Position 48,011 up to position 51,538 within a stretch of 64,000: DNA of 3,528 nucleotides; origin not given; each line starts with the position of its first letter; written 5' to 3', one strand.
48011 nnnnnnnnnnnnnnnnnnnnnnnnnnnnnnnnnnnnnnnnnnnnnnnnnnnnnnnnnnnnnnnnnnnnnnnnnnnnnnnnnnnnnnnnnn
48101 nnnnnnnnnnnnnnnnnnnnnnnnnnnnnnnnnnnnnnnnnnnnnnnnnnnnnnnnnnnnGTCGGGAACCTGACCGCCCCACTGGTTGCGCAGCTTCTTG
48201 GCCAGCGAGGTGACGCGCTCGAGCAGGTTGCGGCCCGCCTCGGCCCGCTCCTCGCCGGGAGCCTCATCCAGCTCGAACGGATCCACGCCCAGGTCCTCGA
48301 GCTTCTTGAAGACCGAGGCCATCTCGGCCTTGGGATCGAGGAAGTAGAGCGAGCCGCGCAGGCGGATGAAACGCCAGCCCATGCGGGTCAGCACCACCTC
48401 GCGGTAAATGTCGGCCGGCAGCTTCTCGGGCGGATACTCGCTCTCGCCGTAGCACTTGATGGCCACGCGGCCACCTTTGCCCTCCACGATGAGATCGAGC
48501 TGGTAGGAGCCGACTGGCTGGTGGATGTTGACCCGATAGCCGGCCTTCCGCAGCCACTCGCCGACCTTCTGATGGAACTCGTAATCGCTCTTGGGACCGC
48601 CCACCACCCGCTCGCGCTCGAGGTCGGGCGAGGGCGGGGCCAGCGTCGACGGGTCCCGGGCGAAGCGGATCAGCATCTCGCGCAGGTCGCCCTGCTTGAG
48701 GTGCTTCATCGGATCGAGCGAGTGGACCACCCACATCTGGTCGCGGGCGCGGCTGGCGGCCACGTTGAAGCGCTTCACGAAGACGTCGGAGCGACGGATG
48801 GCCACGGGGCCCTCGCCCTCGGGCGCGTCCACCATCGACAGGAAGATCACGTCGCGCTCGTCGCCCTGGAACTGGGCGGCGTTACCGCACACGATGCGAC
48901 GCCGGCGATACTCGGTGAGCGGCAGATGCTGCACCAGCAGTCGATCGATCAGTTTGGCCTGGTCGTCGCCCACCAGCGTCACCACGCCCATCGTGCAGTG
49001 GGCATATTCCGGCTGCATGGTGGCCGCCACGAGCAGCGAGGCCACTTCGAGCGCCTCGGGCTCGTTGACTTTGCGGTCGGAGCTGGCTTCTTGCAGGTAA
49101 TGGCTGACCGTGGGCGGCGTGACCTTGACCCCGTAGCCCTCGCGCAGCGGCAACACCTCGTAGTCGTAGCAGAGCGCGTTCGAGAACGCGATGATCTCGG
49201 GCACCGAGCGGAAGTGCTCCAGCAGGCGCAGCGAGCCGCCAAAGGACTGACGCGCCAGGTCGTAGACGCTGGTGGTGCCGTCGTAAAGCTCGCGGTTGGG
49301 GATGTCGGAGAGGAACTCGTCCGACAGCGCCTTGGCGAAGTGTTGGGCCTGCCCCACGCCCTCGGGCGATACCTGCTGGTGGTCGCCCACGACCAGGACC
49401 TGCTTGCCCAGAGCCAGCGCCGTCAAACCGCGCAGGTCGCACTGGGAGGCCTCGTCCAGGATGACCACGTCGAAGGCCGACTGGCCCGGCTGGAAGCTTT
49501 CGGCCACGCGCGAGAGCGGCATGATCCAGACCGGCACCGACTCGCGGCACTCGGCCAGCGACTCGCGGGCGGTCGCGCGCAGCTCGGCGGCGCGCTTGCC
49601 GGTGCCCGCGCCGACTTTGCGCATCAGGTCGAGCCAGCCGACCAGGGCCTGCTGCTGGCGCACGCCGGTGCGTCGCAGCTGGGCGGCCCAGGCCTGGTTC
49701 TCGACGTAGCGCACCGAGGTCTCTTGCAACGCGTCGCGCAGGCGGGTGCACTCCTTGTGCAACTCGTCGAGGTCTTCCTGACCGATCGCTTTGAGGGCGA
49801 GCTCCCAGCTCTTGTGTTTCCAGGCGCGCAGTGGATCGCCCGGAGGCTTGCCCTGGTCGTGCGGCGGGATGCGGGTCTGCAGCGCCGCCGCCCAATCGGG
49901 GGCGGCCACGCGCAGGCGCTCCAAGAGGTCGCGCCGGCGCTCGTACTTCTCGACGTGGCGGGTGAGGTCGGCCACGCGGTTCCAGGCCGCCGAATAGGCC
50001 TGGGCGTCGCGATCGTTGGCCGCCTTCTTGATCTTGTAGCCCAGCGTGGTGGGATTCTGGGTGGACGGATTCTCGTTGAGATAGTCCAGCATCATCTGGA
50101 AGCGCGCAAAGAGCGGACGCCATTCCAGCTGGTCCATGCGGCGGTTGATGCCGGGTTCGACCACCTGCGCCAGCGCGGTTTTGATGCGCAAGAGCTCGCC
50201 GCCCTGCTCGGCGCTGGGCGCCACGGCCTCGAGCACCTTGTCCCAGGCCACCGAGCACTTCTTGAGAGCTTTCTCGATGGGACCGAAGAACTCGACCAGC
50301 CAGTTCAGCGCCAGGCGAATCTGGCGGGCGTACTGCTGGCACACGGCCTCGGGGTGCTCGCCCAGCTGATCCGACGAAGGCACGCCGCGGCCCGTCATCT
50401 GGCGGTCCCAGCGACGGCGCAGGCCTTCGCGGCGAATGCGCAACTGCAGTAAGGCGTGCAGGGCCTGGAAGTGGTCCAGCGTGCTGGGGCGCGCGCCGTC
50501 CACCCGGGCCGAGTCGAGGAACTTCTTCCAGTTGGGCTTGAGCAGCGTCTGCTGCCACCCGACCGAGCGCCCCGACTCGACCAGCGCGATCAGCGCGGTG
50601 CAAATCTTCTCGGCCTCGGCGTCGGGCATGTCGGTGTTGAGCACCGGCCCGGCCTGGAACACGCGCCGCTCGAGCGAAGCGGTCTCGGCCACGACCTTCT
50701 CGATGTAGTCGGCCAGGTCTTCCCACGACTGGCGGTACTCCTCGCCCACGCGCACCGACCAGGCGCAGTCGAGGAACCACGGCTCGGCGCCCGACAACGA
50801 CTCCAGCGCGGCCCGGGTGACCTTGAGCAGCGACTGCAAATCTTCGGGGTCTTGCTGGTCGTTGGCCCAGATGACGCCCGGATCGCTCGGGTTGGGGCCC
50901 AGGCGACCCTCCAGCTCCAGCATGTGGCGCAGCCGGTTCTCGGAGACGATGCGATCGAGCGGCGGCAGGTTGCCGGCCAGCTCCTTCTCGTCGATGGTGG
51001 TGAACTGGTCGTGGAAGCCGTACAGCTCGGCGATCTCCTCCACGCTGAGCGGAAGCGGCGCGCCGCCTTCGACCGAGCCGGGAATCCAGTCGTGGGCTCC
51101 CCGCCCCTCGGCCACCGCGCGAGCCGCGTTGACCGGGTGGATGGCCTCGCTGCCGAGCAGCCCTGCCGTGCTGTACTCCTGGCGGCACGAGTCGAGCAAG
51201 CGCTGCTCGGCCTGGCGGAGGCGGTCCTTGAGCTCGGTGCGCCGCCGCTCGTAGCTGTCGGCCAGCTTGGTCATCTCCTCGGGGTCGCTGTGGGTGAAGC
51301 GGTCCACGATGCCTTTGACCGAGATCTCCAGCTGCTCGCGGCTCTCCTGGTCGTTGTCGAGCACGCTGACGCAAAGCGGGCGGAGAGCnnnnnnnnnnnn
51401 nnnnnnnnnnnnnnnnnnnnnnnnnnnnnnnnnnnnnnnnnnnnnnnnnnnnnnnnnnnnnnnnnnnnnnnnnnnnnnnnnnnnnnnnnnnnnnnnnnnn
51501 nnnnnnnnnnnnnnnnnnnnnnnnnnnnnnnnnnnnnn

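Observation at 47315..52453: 1712-aa DUF4011 / Upf1-like SF1 helicase fused to a DUF559-type endonuclease: a Mokosh-like helicase-nuclease architecture with a different nuclease.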

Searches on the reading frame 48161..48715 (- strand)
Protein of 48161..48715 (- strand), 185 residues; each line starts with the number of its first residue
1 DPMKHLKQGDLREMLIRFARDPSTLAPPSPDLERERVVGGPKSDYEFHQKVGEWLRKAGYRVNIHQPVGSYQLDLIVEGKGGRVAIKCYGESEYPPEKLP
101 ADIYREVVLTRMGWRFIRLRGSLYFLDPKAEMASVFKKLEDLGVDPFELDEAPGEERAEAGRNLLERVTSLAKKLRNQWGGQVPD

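Call 26: search_protein_families(library=pfam, proteins=[window:48161-48715:-], max_evalue=10)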
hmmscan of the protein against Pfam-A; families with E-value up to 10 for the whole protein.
seq(185 aa): 4 families
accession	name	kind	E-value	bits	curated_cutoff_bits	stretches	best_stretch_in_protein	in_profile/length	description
PF18741.7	MTES_1575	-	4.8e-19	68.7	38.2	1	47-139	1-96/96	REase_MTES_1575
PF04480.18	DUF559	-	0.039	14.3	20.6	1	58-135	31-104/109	Protein of unknown function (DUF559)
PF04471.18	Mrr_cat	-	0.046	14.3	21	1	44-88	6-54/115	Restriction endonuclease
PF22722.2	NA-iREase1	-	0.14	12.6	27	1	47-90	1-49/106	NACHT-associated inactive Restriction Endonuclease 1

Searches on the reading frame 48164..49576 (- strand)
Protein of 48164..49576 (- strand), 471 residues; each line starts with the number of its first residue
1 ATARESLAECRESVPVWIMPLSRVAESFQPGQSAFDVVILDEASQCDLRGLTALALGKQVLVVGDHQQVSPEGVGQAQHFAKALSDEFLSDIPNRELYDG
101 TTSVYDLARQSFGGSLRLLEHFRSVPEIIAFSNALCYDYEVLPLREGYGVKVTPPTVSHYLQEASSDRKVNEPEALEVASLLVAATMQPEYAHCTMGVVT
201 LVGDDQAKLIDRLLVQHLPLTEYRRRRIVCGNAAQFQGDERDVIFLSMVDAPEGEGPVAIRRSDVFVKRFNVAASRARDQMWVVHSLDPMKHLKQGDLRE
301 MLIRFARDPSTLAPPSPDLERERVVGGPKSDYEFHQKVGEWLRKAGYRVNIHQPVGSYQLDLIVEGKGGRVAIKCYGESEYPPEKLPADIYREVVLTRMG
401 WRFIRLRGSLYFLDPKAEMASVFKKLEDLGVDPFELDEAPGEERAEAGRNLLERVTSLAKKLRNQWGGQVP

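Call 55: search_dna_similar(query=window:48164-49576:-, collection=plasmids, mode=protein, max_rows=40, max_evalue=1e-10)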
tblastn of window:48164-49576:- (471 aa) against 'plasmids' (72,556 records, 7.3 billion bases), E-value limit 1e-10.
Records with a match: 191; places in all: 191; records where one place covers at least 80% of the query: 184.
Best place of each record, by identity: <60% 191.
By first word of the organism name: Ralstonia 83; Acinetobacter 38; Rhizobium 9; Variovorax 5; Mesorhizobium 5; Streptomyces 4; Sphingobium 4; Paracoccus 4; Vibrio 4; Thioclava 3; and 26 more.
By predicted mobility (MOB-suite, as given by PLSDB): mobilizable 113; non-mobilizable 63; conjugative 15.
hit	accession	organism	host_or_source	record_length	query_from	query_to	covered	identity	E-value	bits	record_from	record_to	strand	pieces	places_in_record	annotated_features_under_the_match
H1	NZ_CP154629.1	Acetoanaerobium noterae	cell culture,Sludge of a digestion ...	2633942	3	431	91%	44.5%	2e-111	369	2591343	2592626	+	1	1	none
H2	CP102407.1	Fusobacteria bacterium ZRK30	pure culture,cold seep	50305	1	433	92%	42.4%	2e-104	348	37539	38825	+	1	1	AAA domain-containing protein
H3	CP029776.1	Deinococcus actinosclerus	mixed culture,wastewater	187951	3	433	92%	40.4%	8e-85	291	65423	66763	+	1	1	hypothetical protein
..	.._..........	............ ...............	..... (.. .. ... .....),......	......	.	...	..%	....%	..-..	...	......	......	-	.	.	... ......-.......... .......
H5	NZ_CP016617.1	Microvirga ossetica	Vicia alpestris,cell culture,nodules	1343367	3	433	92%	38.1%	8e-71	251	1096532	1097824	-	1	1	none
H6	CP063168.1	Variovorax paradoxus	-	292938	1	434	92%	37.5%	7e-69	245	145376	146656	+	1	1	AAA family ATPase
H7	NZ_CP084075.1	Fusobacterium vincentii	-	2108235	3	433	92%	37.6%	8e-83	286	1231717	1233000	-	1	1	none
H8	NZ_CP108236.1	Streptomyces sp. NBC_00080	-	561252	3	433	92%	37.1%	6e-65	234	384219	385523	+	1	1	AAA domain-containing protein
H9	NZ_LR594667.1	Variovorax sp. SRS16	linuron-contaminated soil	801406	3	434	92%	36.8%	4e-62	226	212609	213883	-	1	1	AAA domain-containing protein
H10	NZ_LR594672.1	Variovorax sp. PBL-E5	linuron-contaminated soil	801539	3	434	92%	36.8%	4e-62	226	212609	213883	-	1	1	AAA domain-containing protein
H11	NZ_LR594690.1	Variovorax sp. WDL1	linuron-contaminated soil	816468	3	434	92%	36.8%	4e-62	226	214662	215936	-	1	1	AAA domain-containing protein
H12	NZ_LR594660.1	Variovorax sp. PBL-H6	linuron-contaminated soil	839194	3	434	92%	36.8%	4e-62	226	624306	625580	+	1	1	AAA domain-containing protein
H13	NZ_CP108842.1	Streptomyces chartreusis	-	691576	5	436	92%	36.4%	3e-67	241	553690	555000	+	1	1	AAA domain-containing protein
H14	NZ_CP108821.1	Streptomyces chartreusis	-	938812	5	436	92%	36.4%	3e-67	241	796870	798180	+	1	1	AAA domain-containing protein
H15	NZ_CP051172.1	Ralstonia pseudosolanacearum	Whole organism,potato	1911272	3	434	92%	36.4%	7e-65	234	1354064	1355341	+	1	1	none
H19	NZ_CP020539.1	Sphingobium herbicidovorans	cell culture,soil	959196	3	434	92%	34.9%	1e-58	215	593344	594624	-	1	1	DUF3320 domain-containing protein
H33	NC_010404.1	Acinetobacter baumannii AYE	-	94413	3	433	92%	34.5%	2e-63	229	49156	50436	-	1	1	AAA domain-containing protein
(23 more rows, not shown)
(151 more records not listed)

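Call 58: get_annotated_region(hit=H19, flank=9000)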
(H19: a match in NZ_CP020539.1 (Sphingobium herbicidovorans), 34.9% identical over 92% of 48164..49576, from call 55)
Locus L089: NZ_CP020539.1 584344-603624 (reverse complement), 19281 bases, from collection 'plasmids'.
description: Sphingobium herbicidovorans strain MH plasmid pMSHV, complete sequence
organism: Sphingobium herbicidovorans (NCBI taxid 76947)
taxonomy: Bacteria; Pseudomonadota; Alphaproteobacteria; Sphingomonadales; Sphingomonadaceae; Sphingobium; Sphingobium herbicidovorans
host: -; source: cell culture,soil; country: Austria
typing (MOB-suite, as given by PLSDB): conjugative; replicon rep_cluster_545; relaxase MOBP; mating-pair formation MPF_T
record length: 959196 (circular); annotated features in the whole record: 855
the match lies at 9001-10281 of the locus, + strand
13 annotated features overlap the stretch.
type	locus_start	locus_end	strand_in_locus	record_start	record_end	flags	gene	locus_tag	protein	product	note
CDS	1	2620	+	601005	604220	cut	-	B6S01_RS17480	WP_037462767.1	site-specific DNA-methyltransferase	GO:0009307 - DNA restriction-modification system [Evidence IEA]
CDS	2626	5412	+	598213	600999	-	-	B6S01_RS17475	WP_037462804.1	BPTD_3080 family restriction endonuclease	-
CDS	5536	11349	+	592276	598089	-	-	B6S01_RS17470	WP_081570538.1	DUF3320 domain-containing protein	-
CDS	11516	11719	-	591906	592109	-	-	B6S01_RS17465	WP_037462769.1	hypothetical protein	-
CDS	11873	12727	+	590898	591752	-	-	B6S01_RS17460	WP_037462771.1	type IV toxin-antitoxin system AbiEi family antitoxin domain-containing protein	-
CDS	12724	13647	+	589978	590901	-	-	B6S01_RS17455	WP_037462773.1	nucleotidyl transferase AbiEii/AbiGii toxin family protein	-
CDS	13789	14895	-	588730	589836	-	-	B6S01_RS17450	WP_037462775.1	relaxase/mobilization nuclease domain-containing protein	-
CDS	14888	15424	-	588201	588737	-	mobC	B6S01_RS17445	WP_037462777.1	plasmid mobilization relaxosome protein MobC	-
CDS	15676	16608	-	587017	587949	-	-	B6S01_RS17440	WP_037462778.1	ParB/RepB/Spo0J family partition protein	GO:0007059 - chromosome segregation [Evidence IEA]; GO:0000910 - cytokinesis [Evidence IEA]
CDS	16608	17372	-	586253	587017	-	-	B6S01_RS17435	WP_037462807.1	ParA family protein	-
CDS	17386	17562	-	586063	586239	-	-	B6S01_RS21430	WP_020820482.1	hypothetical protein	-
CDS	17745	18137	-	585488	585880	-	-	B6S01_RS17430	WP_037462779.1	DUF3768 domain-containing protein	-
CDS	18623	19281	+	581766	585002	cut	-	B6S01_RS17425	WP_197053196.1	AAA family ATPase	-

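Call 59: get_annotated_region(hit=H33, flank=9000)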
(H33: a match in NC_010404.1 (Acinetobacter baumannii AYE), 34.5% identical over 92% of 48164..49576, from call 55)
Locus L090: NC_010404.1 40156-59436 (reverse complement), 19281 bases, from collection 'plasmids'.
description: Acinetobacter baumannii AYE plasmid p3ABAYE, complete sequence
organism: Acinetobacter baumannii AYE (NCBI taxid 509173)
taxonomy: Bacteria; Pseudomonadota; Gammaproteobacteria; Moraxellales; Moraxellaceae; Acinetobacter; Acinetobacter baumannii; Acinetobacter baumannii AYE
host: -; source: -; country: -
typing (MOB-suite, as given by PLSDB): mobilizable; replicon rep_cluster_639; relaxase MOBP
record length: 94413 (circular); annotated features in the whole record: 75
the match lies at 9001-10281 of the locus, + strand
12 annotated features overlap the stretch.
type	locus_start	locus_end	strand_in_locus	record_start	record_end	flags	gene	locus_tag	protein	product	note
CDS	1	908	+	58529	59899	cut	-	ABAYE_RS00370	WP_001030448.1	hypothetical protein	-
CDS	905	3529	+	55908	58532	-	pglZ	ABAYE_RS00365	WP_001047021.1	BREX-1 system phosphatase PglZ type A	-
CDS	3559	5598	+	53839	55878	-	brxL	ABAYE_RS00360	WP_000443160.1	protease Lon-related BREX system protein BrxL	GO:0008150 - biological_process [Evidence IEA]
CDS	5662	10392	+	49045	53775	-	-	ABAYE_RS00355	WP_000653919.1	AAA domain-containing protein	-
CDS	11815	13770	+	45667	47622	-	-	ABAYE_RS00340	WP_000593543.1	AAA family ATPase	-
CDS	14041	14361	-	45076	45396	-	-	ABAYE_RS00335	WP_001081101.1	type II toxin-antitoxin system Phd/YefM family antitoxin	-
CDS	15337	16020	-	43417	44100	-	-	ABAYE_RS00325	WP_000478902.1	hypothetical protein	-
CDS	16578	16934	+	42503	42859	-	-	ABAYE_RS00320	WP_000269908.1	type II toxin-antitoxin system RelE/ParE family toxin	-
CDS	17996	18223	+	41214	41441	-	-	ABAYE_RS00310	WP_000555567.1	hypothetical protein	-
CDS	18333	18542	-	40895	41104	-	-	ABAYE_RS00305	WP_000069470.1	hypothetical protein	-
CDS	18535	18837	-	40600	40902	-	-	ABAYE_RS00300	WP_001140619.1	helix-turn-helix domain-containing protein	-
CDS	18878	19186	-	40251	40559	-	-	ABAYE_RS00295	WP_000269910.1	type II toxin-antitoxin system RelE/ParE family toxin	-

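Call 62: search_protein_families(library=pfam, proteins=[L090:5662-10392:+, L089:5536-11349:+], max_evalue=0.001)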
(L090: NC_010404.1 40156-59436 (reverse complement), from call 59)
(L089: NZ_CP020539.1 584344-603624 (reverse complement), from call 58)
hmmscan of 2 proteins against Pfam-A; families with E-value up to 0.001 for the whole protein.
L090:5662-10392:+ (1576 aa): 10 families
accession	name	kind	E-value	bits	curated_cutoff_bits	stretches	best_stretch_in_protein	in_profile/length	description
PF18741.7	MTES_1575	-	6.6e-32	109.9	38.2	1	1440-1533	1-96/96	REase_MTES_1575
PF13087.12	AAA_12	-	1.3e-20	74.2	27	1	1214-1397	4-191/195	AAA domain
PF13086.12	AAA_11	-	1.9e-18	67.6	27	2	443-610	2-147/257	AAA domain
PF13604.12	AAA_30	-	1.3e-11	45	27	1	443-505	2-66/191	AAA domain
PF13245.12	AAA_19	-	5.6e-09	36.7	25.1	1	447-508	1-64/134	AAA domain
PF04851.21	ResIII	-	1.9e-06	28.3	22.5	1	445-583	6-147/164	Type III restriction enzyme, res subunit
PF05127.21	NAT10_TcmA_helicase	-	1.1e-05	25.8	22.7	0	461-545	1-82/176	RNA cytidine acetyltransferase NAT10/TcmA, helicase domain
PF01443.25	Viral_helicase1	-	0.00017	21.9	21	0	461-493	2-35/228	Viral superfamily 1 RNA helicase core domain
PF04480.18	DUF559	-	0.0002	21.6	20.6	1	1451-1524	31-99/109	Protein of unknown function (DUF559)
PF00270.35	DEAD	-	0.00089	19.5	26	0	445-535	2-99/167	DEAD/DEAH box helicase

L089:5536-11349:+ (1937 aa): 9 families
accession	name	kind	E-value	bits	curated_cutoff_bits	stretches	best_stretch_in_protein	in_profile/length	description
PF18741.7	MTES_1575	-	2.4e-29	101.7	38.2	1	1481-1574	1-96/96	REase_MTES_1575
PF13086.12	AAA_11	-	1e-15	58.7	27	2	487-597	2-126/257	AAA domain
PF13087.12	AAA_12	-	9.8e-14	51.8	27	1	1271-1437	17-191/195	AAA domain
PF13604.12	AAA_30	-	1.1e-10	42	27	1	487-552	2-69/191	AAA domain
PF13245.12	AAA_19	-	3.2e-09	37.5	25.1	1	493-556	3-68/134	AAA domain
PF11784.13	DUF3320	-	1.7e-08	34.7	25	1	1786-1833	2-49/50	Protein of unknown function (DUF3320)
PF04480.18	DUF559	-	4.9e-06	26.8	20.6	1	1481-1574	17-108/109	Protein of unknown function (DUF559)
PF01443.25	Viral_helicase1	-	9.3e-05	22.8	21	0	505-534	2-32/228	Viral superfamily 1 RNA helicase core domain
PF13191.12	AAA_16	-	0.00037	21.5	32.6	1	500-606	24-129/167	AAA ATPase domain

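Call 63: search_protein_families(library=ncbifam, proteins=[L090:5662-10392:+, L089:5536-11349:+], max_evalue=1e-20)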
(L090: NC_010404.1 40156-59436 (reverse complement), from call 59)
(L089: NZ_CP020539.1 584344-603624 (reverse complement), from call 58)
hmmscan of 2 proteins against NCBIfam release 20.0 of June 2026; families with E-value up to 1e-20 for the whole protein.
L090:5662-10392:+ (1576 aa): 4 families
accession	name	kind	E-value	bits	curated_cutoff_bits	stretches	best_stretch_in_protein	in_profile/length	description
NF058533.1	antiphage_ProA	equivalog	7.9e-65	219.2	1500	1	435-1536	642-1706/1903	anti-phage protein ProA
NF042953.1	Hhe_antiphage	equivalog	7.9e-42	142.9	2000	1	1124-1559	1260-1706/1797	DUF4011 domain-containing anti-phage protein Hhe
TIGR00376.1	TIGR00376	hypoth_equivalog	2.1e-26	92.6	348.9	0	447-564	163-281/639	IGHMBP2 family helicase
NF040671.1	PLuB_AAA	exception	1.9e-25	88.5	999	0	1145-1399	962-1231/1256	PLuB system helicase-like protein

L089:5536-11349:+ (1937 aa): 4 families
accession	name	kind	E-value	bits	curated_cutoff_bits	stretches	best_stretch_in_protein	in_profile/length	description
NF058533.1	antiphage_ProA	equivalog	1.6e-82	277.9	1500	1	480-1578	643-1707/1903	anti-phage protein ProA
NF042953.1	Hhe_antiphage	equivalog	2.1e-45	154.7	2000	1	1166-1570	1260-1676/1797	DUF4011 domain-containing anti-phage protein Hhe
NF040671.1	PLuB_AAA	exception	3.7e-23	80.9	999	0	1188-1458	963-1247/1256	PLuB system helicase-like protein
TIGR00376.1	TIGR00376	hypoth_equivalog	2.3e-22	79.2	348.9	0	503-611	176-277/639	IGHMBP2 family helicase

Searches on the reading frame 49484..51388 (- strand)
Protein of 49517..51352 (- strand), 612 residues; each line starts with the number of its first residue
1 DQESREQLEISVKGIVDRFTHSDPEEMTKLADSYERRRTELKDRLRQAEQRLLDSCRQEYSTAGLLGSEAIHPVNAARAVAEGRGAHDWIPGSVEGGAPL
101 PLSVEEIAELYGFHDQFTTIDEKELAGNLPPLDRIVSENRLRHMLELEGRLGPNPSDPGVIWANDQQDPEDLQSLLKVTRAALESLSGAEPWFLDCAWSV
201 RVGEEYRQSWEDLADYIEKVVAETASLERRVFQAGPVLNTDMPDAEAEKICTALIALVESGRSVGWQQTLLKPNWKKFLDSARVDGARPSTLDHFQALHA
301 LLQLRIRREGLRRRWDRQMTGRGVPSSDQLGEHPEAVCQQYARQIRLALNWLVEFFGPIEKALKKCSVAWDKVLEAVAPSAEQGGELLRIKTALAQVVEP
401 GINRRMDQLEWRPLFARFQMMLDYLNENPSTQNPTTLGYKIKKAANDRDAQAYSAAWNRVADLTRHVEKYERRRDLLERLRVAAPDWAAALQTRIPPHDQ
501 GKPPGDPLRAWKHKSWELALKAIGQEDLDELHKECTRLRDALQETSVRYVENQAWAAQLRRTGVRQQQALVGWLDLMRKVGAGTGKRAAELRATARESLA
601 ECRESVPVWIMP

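Call 26: search_protein_families(library=pfam, proteins=[window:49517-51352:-], max_evalue=10)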
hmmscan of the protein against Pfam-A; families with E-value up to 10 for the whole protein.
seq(612 aa): 2 families
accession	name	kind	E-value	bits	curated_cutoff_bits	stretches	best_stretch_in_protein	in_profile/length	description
PF06013.18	WXG100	-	0.071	13.8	27.3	1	23-52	5-34/86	Proteins of 100 residues with WXG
PF05957.18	DUF883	-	3.9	7.9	25.4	1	575-604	16-45/53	DUF883 N-terminal domain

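Call 56: predict_structure(alignment_id=A4)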
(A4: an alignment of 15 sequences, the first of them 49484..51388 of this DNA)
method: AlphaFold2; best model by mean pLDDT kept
length: 635 residues; sequences in the alignment: 15
mean_pLDDT: 84.9   pTM: 0.52
mean pLDDT of the five models: 84.9, 83.8, 82.8, 82.8, 82.5
residues with pLDDT >= 90: 346; 70-90: 218; 50-70: 38; < 50: 33
segments of 3 or more residues with pLDDT < 50: 1-13, 616-635
pLDDT, mean of each block of 10 residues (from residue 1): 38 57 72 85 94 95 87 62 79 90 83 94 94 88 91 94 83 85 94 90 89 87 94 93 91 91 92 84 88 90 92 94 92 88 91 93 91 93 90 82 92 92 93 91 85 93 94 93 95 94 93 93 90 80 92 89 81 74 74 67 73 52 38 34
secondary structure, 60 per line:
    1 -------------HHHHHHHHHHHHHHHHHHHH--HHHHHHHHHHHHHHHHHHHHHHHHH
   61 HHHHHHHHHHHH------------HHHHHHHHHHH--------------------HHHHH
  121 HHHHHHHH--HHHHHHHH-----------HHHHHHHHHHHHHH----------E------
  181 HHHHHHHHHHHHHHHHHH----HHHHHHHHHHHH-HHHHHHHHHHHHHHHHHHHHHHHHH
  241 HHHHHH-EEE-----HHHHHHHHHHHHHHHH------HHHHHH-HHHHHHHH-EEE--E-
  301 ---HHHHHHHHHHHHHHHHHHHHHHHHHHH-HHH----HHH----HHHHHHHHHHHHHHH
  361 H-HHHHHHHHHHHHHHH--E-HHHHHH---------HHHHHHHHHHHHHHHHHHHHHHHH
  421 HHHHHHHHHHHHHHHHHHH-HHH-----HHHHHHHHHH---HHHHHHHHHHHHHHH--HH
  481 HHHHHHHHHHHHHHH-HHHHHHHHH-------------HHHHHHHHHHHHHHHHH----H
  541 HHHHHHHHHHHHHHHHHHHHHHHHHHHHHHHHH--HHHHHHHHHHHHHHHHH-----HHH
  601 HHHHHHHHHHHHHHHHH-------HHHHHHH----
elements in order: H14-33 H36-72 H85-95 H116-128 H131-138 H150-163 H181-198 H203-214 H216-246 E248-250 H256-271 H278-283 H285-292 E294-296 H304-330 H346-361 H363-377 H382-387 H397-439 H449-458 H462-476 H479-495 H497-505 H519-535 H540-573 H576-592 H598-617 H625-631
